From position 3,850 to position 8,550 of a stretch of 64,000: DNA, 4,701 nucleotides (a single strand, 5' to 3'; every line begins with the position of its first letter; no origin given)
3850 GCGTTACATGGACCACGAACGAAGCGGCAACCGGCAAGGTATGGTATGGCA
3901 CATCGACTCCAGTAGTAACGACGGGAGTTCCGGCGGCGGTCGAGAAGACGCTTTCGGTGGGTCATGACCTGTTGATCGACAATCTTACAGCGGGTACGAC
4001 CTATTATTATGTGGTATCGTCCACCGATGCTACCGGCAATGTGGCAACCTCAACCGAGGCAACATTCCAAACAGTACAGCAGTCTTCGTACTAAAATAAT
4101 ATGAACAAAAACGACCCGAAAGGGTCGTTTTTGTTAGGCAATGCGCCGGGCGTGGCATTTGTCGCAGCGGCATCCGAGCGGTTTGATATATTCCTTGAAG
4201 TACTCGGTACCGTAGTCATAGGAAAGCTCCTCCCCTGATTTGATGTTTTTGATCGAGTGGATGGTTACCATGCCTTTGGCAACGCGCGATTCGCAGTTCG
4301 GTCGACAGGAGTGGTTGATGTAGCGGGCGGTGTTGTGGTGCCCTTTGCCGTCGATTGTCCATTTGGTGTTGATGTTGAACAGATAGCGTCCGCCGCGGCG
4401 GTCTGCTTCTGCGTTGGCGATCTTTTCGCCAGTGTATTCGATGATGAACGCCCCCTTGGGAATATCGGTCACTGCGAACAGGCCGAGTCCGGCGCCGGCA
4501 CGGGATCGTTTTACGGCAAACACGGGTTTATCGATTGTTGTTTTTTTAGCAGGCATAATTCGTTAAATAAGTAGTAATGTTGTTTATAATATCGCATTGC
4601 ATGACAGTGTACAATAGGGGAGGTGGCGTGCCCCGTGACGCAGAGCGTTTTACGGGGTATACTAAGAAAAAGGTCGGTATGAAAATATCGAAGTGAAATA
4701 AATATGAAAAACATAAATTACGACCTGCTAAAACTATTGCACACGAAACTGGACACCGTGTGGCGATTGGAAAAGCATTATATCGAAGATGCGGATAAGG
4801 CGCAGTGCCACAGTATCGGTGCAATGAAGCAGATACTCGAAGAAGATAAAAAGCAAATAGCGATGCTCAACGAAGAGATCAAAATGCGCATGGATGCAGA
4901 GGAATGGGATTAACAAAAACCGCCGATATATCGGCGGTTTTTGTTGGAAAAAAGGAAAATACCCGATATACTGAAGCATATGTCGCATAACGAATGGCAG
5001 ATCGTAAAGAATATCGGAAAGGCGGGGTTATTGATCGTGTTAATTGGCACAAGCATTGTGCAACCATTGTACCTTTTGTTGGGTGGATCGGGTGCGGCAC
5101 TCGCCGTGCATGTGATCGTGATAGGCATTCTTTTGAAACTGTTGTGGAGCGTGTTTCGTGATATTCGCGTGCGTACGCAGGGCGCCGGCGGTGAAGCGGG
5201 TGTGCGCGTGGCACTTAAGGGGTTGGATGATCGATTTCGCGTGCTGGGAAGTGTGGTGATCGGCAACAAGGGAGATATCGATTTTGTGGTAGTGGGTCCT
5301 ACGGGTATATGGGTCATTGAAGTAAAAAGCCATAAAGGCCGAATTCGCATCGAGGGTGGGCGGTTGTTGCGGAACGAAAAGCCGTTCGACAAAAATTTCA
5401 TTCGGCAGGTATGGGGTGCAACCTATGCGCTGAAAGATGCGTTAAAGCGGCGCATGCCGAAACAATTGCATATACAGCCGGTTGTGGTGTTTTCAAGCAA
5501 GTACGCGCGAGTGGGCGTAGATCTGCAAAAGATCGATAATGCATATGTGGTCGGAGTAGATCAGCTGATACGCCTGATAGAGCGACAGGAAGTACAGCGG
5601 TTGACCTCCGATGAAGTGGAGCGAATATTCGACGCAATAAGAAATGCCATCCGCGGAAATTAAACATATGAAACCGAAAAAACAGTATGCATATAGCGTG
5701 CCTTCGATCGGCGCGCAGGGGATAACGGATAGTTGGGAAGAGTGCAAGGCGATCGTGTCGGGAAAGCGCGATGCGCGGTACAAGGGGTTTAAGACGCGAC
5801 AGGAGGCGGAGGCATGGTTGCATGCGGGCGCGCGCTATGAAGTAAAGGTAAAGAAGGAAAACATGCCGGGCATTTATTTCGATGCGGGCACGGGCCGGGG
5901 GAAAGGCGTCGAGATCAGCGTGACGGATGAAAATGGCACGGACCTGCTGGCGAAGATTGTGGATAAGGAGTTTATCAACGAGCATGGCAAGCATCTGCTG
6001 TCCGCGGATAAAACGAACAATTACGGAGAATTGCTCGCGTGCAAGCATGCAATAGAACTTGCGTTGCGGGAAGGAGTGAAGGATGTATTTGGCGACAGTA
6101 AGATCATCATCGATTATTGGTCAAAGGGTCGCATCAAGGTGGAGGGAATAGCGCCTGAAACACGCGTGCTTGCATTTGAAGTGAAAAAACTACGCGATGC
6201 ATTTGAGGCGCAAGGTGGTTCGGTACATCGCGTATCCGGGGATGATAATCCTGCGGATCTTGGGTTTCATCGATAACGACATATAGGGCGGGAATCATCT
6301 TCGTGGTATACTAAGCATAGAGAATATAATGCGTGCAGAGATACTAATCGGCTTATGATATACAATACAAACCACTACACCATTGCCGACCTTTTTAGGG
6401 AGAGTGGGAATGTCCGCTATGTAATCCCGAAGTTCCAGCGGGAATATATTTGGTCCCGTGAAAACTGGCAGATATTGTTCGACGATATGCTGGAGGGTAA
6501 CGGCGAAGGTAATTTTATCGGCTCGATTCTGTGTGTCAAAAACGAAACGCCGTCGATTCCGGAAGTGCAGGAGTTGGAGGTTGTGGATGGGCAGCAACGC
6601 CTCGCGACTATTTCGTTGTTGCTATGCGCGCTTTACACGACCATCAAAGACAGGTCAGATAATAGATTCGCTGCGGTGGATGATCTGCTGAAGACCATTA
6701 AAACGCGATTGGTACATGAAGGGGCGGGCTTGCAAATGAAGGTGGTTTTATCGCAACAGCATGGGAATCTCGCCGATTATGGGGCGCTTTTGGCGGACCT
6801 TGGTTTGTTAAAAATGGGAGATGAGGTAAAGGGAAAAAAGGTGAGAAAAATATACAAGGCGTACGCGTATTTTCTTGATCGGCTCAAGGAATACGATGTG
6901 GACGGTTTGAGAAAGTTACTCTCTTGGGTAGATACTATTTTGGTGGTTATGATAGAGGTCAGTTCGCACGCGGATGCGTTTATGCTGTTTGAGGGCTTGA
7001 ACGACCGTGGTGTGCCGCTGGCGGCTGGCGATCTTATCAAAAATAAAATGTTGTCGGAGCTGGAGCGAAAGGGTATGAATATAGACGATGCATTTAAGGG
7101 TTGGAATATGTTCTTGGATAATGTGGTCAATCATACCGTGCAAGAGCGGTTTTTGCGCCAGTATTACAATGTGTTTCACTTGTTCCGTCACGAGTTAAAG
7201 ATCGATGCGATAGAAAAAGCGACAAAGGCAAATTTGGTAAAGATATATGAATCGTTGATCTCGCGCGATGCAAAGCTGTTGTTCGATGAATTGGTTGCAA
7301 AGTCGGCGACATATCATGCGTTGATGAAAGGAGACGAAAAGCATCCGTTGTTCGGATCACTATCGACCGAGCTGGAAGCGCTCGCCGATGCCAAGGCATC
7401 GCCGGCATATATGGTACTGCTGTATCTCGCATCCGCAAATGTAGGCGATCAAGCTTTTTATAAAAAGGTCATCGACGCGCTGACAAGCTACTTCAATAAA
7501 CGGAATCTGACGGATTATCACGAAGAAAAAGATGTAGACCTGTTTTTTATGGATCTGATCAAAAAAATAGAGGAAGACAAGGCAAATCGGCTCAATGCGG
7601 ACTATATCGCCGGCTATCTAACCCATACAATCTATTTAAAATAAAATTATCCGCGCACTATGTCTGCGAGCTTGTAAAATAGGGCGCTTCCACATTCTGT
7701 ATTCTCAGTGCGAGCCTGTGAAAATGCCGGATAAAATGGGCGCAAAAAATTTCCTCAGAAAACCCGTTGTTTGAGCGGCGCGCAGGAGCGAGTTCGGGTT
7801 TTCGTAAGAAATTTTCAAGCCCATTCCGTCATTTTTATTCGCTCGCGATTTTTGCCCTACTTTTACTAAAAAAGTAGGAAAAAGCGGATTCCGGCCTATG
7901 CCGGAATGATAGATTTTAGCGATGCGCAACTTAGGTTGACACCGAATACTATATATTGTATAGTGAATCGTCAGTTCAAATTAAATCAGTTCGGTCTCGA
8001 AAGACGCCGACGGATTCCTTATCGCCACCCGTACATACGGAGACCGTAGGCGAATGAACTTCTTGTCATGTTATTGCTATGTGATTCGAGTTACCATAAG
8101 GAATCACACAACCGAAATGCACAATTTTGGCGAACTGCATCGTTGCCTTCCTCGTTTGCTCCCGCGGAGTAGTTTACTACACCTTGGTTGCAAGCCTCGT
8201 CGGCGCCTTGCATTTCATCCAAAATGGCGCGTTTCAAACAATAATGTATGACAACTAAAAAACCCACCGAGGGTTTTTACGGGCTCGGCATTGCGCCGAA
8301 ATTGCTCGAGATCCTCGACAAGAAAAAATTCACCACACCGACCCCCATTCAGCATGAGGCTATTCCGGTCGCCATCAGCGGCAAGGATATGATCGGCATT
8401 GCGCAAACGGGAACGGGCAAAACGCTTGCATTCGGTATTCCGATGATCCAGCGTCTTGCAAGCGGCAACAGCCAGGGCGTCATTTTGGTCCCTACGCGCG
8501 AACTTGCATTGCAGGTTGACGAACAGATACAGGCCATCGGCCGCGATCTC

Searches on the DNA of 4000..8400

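Call 67: search_rna_families(source=window, start=4000, end=8400, threshold=evalue, max_evalue=1)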
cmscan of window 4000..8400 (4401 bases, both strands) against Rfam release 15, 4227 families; matches with E-value up to 1: 2.
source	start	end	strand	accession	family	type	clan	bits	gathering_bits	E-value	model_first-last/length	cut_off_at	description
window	4846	4964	-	RF01770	rimP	Cis-reg; leader;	-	25.6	47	0.46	1-102/102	no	Gammaprotebacteria rimP leader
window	8148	8208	-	RF03142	L2-Alphaproteobacteria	Cis-reg; leader;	-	17.9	37.8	0.42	1-66/66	no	L2-Alphaproteobacteria ribosomal protein leader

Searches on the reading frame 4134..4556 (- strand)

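Call 3: search_protein_families(library=pfam, proteins=[window:4134-4556:-], max_evalue=0.01)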
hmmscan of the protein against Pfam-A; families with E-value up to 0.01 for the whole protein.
window:4134-4556:- (140 aa): 2 families
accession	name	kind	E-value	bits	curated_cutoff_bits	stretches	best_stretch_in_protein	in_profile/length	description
PF00856.33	SET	-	7.3e-25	87.9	22.4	1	23-116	1-105/105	SET domain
PF21549.2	PRDM2_PR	-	0.0039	17.4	27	1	16-123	5-120/123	PR domain zinc finger protein 2, PR domain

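Call 4: search_protein_families(library=padloc, proteins=[window:4134-4556:-], max_evalue=0.01)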
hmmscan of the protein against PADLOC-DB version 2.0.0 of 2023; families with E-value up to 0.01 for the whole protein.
window:4134-4556:- (140 aa): 0 families

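Call 5: search_protein_families(library=ncbifam, proteins=[window:4134-4556:-], max_evalue=0.01)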
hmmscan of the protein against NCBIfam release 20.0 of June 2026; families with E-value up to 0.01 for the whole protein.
window:4134-4556:- (140 aa): 1 family
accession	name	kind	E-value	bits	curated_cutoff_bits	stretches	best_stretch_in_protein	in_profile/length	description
NF043024.1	T4SS_AnkI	equivalog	6.3e-10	38.4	550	1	17-117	29-141/439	Dot/Icm T4SS effector AnkI/LegAS4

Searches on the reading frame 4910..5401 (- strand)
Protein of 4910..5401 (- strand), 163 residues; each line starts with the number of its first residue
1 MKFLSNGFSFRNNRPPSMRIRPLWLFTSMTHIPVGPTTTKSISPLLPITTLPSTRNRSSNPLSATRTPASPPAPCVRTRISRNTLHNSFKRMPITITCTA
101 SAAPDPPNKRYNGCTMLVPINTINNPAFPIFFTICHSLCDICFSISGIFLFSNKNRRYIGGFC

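Call 75: search_protein_families(library=pfam, proteins=[window:4910-5401:-], max_evalue=0.01)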
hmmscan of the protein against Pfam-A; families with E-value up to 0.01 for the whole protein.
window:4910-5401:- (163 aa): 0 families
